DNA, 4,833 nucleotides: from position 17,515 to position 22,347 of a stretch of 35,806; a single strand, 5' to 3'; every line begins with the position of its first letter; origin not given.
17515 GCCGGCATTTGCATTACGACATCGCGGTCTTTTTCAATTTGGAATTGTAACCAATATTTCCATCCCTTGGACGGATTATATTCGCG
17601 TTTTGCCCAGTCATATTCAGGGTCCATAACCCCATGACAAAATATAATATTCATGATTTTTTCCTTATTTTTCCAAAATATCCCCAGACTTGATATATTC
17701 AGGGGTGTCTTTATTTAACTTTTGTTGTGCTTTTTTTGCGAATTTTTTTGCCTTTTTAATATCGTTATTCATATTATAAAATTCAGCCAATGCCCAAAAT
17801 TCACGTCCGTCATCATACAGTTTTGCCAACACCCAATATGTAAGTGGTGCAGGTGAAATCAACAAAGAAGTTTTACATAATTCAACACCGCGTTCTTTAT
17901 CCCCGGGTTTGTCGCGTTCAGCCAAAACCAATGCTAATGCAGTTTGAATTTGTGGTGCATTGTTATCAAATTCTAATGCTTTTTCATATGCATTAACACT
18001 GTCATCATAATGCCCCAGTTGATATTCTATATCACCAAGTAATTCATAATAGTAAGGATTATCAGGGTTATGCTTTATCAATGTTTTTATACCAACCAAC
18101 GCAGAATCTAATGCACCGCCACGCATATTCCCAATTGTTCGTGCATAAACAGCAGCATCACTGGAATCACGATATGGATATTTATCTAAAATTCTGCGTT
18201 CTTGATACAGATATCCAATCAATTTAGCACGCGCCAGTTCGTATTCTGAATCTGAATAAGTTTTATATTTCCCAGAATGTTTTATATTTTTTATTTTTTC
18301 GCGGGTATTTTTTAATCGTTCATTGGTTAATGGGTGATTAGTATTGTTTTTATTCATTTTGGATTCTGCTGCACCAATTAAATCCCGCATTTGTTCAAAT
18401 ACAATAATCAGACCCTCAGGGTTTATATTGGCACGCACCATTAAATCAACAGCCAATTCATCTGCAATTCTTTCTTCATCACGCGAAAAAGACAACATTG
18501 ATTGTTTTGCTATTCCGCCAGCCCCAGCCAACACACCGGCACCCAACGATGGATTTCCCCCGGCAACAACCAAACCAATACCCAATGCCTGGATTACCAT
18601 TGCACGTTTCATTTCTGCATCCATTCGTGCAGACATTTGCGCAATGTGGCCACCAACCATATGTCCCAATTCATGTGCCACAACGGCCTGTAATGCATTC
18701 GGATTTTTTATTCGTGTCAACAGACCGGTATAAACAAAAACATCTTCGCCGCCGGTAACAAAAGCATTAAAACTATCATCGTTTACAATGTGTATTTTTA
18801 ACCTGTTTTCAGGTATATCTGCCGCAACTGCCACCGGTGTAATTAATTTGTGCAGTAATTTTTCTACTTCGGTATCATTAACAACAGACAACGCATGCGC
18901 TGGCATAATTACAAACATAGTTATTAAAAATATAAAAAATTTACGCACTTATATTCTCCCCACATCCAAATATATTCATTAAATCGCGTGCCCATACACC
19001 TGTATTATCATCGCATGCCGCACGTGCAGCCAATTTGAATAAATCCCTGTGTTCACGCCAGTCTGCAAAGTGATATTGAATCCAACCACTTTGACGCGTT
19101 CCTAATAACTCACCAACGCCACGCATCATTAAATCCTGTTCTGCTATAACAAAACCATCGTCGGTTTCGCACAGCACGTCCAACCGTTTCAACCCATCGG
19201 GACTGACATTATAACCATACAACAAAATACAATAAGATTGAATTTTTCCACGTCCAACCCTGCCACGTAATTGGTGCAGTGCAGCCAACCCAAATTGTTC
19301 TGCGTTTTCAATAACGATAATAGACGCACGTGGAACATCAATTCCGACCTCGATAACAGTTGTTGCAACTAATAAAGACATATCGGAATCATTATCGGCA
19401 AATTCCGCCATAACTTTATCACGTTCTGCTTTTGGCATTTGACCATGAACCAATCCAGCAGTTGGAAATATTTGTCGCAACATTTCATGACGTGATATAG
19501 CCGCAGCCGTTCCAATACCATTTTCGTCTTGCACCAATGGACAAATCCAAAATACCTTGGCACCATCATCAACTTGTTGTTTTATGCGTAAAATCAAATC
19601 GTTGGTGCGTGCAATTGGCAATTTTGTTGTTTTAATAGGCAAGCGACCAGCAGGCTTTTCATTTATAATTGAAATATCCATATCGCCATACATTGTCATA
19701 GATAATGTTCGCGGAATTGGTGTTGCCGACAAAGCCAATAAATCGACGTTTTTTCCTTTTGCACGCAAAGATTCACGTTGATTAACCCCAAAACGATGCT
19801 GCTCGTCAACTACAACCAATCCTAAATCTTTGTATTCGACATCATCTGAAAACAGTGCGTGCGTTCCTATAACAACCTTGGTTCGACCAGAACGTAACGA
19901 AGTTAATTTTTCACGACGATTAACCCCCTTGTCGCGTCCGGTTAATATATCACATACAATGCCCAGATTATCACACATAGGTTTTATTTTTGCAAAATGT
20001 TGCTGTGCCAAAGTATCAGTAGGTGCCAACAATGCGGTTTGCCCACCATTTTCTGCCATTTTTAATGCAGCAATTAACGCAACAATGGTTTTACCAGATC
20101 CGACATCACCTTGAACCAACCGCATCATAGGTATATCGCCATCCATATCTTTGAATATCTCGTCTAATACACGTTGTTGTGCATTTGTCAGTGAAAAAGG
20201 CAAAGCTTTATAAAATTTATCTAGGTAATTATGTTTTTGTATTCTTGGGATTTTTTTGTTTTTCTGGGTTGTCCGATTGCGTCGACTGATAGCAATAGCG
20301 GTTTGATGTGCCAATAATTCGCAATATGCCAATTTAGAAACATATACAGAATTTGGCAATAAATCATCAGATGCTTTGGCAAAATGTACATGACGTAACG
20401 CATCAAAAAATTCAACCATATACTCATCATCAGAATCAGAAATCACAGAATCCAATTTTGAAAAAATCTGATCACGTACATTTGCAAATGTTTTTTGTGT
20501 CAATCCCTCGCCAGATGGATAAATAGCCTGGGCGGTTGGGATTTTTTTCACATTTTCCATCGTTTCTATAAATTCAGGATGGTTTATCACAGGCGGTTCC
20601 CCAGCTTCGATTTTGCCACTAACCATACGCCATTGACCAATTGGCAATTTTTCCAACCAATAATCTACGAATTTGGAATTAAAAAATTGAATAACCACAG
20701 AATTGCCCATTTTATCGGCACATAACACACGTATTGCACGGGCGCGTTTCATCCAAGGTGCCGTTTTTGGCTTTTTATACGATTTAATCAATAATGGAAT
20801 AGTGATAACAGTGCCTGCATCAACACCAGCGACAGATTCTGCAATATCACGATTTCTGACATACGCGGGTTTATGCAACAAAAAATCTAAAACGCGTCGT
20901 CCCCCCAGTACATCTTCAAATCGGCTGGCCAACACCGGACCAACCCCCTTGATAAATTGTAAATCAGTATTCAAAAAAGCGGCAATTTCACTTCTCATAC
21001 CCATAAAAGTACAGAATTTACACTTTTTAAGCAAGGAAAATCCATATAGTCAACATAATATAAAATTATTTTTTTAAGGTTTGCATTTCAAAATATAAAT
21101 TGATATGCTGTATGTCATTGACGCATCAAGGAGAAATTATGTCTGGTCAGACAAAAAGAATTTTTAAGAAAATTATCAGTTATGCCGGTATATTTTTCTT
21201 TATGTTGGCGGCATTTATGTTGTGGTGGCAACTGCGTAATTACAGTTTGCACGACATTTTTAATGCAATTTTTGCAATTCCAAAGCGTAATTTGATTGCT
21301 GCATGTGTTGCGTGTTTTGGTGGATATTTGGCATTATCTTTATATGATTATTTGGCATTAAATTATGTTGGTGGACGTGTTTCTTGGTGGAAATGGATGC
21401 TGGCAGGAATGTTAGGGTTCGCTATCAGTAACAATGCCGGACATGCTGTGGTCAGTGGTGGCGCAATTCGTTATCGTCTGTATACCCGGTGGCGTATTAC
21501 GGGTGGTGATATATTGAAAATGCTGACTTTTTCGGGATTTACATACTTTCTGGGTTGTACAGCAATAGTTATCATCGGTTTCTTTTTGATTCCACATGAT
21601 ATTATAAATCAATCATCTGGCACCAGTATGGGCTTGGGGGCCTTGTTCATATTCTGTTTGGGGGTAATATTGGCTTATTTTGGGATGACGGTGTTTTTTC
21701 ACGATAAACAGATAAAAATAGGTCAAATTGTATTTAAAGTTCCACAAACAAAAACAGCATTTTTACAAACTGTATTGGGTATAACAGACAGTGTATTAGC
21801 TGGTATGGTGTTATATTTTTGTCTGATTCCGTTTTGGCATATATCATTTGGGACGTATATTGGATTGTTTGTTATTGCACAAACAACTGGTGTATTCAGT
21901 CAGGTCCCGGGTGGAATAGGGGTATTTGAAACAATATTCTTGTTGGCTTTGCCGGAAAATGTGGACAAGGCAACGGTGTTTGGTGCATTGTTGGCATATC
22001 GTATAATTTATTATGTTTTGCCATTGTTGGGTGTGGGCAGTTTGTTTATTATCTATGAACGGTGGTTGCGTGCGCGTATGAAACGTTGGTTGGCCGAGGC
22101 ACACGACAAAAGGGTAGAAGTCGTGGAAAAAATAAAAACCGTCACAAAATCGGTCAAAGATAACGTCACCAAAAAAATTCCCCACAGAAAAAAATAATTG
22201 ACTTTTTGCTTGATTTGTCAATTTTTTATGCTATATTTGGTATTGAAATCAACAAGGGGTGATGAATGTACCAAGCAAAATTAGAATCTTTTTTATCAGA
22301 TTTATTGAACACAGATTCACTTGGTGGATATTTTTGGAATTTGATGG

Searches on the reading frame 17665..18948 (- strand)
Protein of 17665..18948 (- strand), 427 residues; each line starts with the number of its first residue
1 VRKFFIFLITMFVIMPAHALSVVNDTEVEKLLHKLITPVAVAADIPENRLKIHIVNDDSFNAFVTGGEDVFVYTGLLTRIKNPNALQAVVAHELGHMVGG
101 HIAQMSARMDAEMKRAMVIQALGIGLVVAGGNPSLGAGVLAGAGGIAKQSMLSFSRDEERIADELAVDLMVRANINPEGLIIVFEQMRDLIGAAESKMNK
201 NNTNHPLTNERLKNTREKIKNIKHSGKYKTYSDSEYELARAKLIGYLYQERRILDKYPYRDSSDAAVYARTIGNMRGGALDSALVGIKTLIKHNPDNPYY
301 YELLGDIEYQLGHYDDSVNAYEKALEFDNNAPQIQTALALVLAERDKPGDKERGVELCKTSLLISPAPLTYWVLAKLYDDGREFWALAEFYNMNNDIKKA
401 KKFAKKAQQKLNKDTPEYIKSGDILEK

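Call 79: search_protein_families(library=pfam, proteins=[window:17665-18948:-], max_evalue=0.001)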
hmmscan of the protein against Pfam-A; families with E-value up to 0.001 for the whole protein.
window:17665-18948:- (427 aa): 10 families
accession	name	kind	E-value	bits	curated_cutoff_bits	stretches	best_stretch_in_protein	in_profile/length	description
PF01435.24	Peptidase_M48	-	2.5e-26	93.1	20.3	1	30-217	5-184/186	Peptidase family M48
PF13414.12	TPR_11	-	1.4e-09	37.9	26.8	1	305-343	1-39/42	TPR repeat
PF23914.1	TPR_CcmH_CycH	-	9.4e-09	35.7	42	1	284-374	36-126/158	Cytochrome c-type biogenesis protein H TPR domain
PF13428.12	TPR_14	-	3.9e-07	30.5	23.5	0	302-339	5-42/44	Tetratricopeptide repeat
PF14559.12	TPR_19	-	7e-07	29.9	25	0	278-339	5-66/68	Tetratricopeptide repeat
PF13431.12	TPR_17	-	3.6e-06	27.3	24.4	0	289-317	4-32/34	Tetratricopeptide repeat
PF07719.23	TPR_2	-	7.1e-06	26.2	27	1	299-330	2-33/34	Tetratricopeptide repeat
PF13181.12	TPR_8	-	1.3e-05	25.4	25.7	1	300-330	3-33/34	Tetratricopeptide repeat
PF13432.12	TPR_16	-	0.00033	21.5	32.7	1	288-332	21-65/65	Tetratricopeptide repeat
PF13424.12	TPR_12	-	0.00099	19.7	30.1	0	295-328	42-75/77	Tetratricopeptide repeat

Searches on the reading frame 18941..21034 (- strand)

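Call 36: search_protein_families(library=pfam, proteins=[window:18941-21034:-], max_evalue=0.001)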
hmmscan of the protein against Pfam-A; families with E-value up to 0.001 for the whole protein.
window:18941-21034:- (697 aa): 7 families
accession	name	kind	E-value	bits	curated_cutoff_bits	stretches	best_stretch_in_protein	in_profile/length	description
PF00270.35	DEAD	-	1.7e-26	93.4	26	1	284-444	2-164/167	DEAD/DEAH box helicase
PF00271.37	Helicase_C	-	4.1e-20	72.5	23.5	1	516-596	31-109/110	Helicase conserved C-terminal domain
PF04851.21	ResIII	-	2.3e-11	44.3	22.5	1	281-439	3-162/164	Type III restriction enzyme, res subunit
PF19833.4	RecG_dom3_C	-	1.2e-05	25.7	26.8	1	624-651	1-28/87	ATP-dependent DNA helicase RecG, domain 3, C-terminal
PF22590.2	Cas3-like_C_2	-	0.00011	22.9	27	1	491-596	2-104/106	CRISPR-associated nuclease/helicase Cas3, C-terminal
PF13604.12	AAA_30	-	0.00028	21.1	27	1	282-423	2-108/191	AAA domain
PF07517.20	SecA_DEAD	-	0.00029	20.7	24.6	1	307-375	95-163/290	SecA DEAD-like domain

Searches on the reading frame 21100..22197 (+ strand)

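Call 36: search_protein_families(library=pfam, proteins=[window:21100-22197:+], max_evalue=0.001)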
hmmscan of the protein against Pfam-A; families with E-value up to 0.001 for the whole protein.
window:21100-22197:+ (365 aa): 1 family
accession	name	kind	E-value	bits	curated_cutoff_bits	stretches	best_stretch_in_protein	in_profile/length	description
PF03706.18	LPG_synthase_TM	-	7.8e-17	62.1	33.4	1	35-310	6-300/302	Lysylphosphatidylglycerol synthase TM region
